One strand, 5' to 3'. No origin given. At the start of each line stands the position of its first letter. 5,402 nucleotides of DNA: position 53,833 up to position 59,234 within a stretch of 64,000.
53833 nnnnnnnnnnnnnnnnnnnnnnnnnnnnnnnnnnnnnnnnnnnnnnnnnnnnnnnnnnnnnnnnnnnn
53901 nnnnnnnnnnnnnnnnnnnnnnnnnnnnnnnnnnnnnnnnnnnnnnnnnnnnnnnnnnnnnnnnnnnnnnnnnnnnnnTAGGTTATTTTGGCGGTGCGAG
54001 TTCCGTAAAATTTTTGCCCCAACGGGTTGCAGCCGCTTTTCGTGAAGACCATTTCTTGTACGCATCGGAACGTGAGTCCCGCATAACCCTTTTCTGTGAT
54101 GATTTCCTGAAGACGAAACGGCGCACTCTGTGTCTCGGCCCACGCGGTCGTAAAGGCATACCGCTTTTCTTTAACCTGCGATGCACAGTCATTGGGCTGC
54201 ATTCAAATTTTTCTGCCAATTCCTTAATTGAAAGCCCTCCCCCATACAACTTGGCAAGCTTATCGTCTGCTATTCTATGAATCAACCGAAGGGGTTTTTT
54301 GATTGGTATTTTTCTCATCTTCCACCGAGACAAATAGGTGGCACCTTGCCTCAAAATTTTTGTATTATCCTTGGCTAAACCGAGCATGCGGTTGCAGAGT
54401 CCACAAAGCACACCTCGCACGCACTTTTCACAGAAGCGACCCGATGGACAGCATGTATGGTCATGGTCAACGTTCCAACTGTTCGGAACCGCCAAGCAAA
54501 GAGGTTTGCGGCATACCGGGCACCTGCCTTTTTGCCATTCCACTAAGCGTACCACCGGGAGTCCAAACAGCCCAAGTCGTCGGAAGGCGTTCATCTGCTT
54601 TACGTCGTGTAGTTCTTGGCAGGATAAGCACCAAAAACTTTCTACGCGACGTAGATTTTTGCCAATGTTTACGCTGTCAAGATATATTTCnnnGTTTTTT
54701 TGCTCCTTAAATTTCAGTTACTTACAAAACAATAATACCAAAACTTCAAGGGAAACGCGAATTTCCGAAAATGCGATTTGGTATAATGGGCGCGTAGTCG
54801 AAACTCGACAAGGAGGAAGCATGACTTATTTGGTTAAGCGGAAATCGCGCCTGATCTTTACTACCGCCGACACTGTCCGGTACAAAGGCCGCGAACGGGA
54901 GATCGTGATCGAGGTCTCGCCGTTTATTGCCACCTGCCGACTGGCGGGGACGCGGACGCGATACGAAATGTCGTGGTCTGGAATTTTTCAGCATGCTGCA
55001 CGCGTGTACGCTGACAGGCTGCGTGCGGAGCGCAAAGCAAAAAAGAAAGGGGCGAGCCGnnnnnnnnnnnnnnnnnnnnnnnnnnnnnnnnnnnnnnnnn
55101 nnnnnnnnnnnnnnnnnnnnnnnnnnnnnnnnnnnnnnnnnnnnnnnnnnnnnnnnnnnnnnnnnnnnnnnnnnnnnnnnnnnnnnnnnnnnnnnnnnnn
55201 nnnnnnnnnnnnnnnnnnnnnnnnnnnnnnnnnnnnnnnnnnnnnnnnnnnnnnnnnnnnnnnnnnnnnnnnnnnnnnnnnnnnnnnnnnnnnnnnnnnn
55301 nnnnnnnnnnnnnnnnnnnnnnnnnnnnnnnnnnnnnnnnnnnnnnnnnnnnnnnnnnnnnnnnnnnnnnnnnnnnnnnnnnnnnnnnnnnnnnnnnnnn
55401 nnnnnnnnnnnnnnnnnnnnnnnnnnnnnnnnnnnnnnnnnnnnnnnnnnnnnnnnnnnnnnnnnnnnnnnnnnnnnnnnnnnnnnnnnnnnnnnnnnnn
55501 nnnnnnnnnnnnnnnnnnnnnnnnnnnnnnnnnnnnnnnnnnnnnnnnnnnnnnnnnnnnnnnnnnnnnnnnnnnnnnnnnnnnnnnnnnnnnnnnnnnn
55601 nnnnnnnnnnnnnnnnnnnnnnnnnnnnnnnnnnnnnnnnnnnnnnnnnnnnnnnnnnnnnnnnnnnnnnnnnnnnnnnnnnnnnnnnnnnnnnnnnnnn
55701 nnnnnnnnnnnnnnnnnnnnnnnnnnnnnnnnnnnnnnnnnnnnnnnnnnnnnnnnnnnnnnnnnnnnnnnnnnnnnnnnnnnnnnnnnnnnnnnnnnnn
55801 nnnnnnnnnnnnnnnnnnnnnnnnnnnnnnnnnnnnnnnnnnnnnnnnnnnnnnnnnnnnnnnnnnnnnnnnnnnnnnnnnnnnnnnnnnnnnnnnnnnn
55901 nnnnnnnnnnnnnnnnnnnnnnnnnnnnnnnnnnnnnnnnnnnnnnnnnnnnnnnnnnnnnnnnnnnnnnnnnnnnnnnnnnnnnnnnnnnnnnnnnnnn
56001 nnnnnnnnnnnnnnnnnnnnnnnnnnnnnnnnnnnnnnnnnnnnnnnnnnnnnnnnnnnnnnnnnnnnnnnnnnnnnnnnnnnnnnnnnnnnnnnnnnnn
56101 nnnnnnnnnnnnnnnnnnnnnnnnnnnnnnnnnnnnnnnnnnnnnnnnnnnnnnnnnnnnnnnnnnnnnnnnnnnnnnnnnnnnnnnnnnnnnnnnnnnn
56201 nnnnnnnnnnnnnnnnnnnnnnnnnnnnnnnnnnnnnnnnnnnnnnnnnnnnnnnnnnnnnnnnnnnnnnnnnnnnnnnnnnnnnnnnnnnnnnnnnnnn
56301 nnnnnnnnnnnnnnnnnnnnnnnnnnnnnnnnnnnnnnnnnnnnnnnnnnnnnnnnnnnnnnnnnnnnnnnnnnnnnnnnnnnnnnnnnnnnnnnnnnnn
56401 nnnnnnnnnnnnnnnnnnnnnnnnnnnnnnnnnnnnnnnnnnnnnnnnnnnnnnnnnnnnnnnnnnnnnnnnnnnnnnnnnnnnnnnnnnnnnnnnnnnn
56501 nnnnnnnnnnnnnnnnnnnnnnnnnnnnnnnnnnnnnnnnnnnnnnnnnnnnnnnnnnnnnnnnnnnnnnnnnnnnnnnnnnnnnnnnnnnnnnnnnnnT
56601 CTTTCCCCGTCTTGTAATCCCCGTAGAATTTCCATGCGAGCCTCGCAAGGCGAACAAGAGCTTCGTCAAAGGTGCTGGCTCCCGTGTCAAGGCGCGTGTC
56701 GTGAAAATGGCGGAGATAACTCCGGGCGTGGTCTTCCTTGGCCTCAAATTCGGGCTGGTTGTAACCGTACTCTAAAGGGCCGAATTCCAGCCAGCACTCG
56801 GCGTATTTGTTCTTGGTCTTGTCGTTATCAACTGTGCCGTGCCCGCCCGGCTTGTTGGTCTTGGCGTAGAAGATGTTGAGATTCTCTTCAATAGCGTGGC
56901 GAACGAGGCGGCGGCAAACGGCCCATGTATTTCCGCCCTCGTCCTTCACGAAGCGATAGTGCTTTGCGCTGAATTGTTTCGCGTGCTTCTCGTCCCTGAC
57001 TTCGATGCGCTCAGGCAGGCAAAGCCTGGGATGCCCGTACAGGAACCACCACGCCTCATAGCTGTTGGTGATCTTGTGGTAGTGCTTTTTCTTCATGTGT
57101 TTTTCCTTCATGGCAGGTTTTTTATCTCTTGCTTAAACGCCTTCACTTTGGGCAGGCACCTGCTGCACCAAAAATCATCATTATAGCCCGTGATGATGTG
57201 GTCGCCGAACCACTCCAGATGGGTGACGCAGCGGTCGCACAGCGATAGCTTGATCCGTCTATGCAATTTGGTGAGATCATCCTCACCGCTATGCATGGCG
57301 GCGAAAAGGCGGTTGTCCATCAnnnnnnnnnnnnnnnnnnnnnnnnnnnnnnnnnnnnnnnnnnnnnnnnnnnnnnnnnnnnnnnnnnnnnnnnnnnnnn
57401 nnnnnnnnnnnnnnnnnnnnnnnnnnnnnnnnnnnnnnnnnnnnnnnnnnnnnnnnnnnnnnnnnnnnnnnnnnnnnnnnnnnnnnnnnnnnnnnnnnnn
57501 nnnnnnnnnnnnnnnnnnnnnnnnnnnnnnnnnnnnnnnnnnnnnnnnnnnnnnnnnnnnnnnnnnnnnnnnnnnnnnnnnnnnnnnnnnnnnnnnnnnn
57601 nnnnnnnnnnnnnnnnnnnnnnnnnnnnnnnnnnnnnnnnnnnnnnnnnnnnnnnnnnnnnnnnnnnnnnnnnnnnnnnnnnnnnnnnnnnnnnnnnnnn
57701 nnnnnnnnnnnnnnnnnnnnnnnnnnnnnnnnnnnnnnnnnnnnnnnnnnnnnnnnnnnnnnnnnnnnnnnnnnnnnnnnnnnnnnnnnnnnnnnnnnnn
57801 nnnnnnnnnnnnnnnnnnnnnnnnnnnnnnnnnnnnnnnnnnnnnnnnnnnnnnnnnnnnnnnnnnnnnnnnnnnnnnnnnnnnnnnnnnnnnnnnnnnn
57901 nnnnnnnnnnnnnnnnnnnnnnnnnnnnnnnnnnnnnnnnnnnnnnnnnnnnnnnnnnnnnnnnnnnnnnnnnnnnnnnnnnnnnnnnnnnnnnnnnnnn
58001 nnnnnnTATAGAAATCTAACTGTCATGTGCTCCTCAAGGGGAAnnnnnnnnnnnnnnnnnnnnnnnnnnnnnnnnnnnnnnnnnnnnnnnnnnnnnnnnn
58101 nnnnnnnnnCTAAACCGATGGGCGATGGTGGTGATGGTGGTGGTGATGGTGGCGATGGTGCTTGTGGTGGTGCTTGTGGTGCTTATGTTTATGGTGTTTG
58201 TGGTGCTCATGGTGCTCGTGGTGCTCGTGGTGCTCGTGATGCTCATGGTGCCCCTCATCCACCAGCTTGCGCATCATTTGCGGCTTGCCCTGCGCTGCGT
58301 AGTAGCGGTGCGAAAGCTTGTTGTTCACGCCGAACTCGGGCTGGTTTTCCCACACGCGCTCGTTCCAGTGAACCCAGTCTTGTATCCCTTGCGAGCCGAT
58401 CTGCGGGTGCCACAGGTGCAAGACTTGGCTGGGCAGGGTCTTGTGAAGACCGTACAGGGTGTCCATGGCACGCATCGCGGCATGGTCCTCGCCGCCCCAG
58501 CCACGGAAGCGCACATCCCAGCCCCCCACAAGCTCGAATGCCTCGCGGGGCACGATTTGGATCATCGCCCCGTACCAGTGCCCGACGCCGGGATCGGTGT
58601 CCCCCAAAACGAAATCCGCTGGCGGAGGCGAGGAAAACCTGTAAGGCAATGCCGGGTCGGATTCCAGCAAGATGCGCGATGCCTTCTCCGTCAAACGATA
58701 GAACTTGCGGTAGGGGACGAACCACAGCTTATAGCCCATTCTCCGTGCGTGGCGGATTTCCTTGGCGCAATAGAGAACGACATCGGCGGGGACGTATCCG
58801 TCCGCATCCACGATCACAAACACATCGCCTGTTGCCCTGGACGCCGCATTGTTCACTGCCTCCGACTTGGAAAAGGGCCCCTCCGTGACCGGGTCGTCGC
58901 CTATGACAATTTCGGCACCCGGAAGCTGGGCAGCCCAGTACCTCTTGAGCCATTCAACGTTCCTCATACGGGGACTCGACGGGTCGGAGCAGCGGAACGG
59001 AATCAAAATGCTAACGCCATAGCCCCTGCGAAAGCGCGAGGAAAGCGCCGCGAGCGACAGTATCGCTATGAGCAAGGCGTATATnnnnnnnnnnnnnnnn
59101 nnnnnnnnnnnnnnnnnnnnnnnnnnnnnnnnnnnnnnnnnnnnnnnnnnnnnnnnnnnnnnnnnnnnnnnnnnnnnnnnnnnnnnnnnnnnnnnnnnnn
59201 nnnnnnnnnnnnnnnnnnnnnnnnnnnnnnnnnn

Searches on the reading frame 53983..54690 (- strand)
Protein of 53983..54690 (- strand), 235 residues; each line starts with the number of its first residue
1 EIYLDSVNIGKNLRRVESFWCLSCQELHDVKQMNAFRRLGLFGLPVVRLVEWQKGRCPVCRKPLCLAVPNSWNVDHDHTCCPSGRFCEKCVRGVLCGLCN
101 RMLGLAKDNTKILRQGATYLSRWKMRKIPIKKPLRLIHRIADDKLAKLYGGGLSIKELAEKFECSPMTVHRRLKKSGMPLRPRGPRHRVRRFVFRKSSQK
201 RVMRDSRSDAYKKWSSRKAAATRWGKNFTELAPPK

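Call 67: search_protein_families(library=pfam, proteins=[window:53983-54690:-], max_evalue=0.01)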
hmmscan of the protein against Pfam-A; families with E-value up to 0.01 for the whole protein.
window:53983-54690:- (235 aa): 11 families
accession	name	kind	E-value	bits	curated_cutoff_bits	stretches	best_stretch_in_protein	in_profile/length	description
PF02945.21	Endonuclease_7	-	2.1e-16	60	23.6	1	48-121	17-81/82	Recombination endonuclease VII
PF19575.5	HTH_58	-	6.8e-06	26.3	23.8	1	143-188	17-62/62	Helix-turn-helix domain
PF02796.21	HTH_7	-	0.00014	22.3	23.8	1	144-175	13-44/45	Helix-turn-helix domain of resolvase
PF08279.18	HTH_11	-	0.00046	20.5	25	1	151-175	14-38/55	HTH domain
PF08281.18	Sigma70_r4_2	-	0.00063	19.8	25.7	1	149-175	23-49/54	Sigma-70, region 4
PF13412.12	HTH_24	-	0.002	18.1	21.9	1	151-175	16-40/48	Winged helix-turn-helix DNA-binding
PF13404.12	HTH_AsnC-type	-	0.0023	18.2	27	1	151-175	16-40/42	AsnC-type helix-turn-helix domain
PF13384.12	HTH_23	-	0.0033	17.6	24.6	0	148-174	13-39/50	Homeodomain-like domain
PF07638.17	Sigma70_ECF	-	0.0049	17.2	21.1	1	150-174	149-173/185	ECF sigma factor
PF12840.13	HTH_20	-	0.0054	17.1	27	0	148-175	13-41/51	Helix-turn-helix domain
PF04545.22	Sigma70_r4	-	0.0087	16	24.1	0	149-176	17-44/50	Sigma-70, region 4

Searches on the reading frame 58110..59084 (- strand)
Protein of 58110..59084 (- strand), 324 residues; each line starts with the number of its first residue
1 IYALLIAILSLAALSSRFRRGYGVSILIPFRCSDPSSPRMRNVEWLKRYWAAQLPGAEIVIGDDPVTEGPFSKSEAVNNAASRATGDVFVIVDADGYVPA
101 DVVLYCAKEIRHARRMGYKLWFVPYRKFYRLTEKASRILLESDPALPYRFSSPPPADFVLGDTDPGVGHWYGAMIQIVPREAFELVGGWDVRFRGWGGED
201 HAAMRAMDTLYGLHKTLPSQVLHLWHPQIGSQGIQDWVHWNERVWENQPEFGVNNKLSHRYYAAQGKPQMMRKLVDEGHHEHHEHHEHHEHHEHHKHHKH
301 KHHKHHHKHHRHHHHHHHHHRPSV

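Call 46: search_protein_families(library=phrogs, proteins=[window:58110-59084:-], max_evalue=0.00001)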
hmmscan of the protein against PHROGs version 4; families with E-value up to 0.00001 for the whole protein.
window:58110-59084:- (324 aa): 1 family
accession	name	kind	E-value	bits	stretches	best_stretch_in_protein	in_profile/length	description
phrog_1721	-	moron, auxiliary metabolic gene and host takeover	5.9e-22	79.5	1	24-276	4-230/232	galactosyl transferase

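Call 67: search_protein_families(library=pfam, proteins=[window:58110-59084:-], max_evalue=0.01)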
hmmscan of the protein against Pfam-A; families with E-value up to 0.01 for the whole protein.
window:58110-59084:- (324 aa): 3 families
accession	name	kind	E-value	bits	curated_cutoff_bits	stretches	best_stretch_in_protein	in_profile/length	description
PF10111.15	Glyco_tranf_2_2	-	5e-06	26.6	27.3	0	175-222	167-214/276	Glycosyltransferase like family 2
PF00535.33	Glycos_transf_2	-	1.2e-05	25.8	23.3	1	72-138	65-131/168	Glycosyl transferase family 2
PF02709.20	Glyco_transf_7C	-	0.00015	21.8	23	1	175-203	23-51/78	N-terminal domain of galactosyltransferase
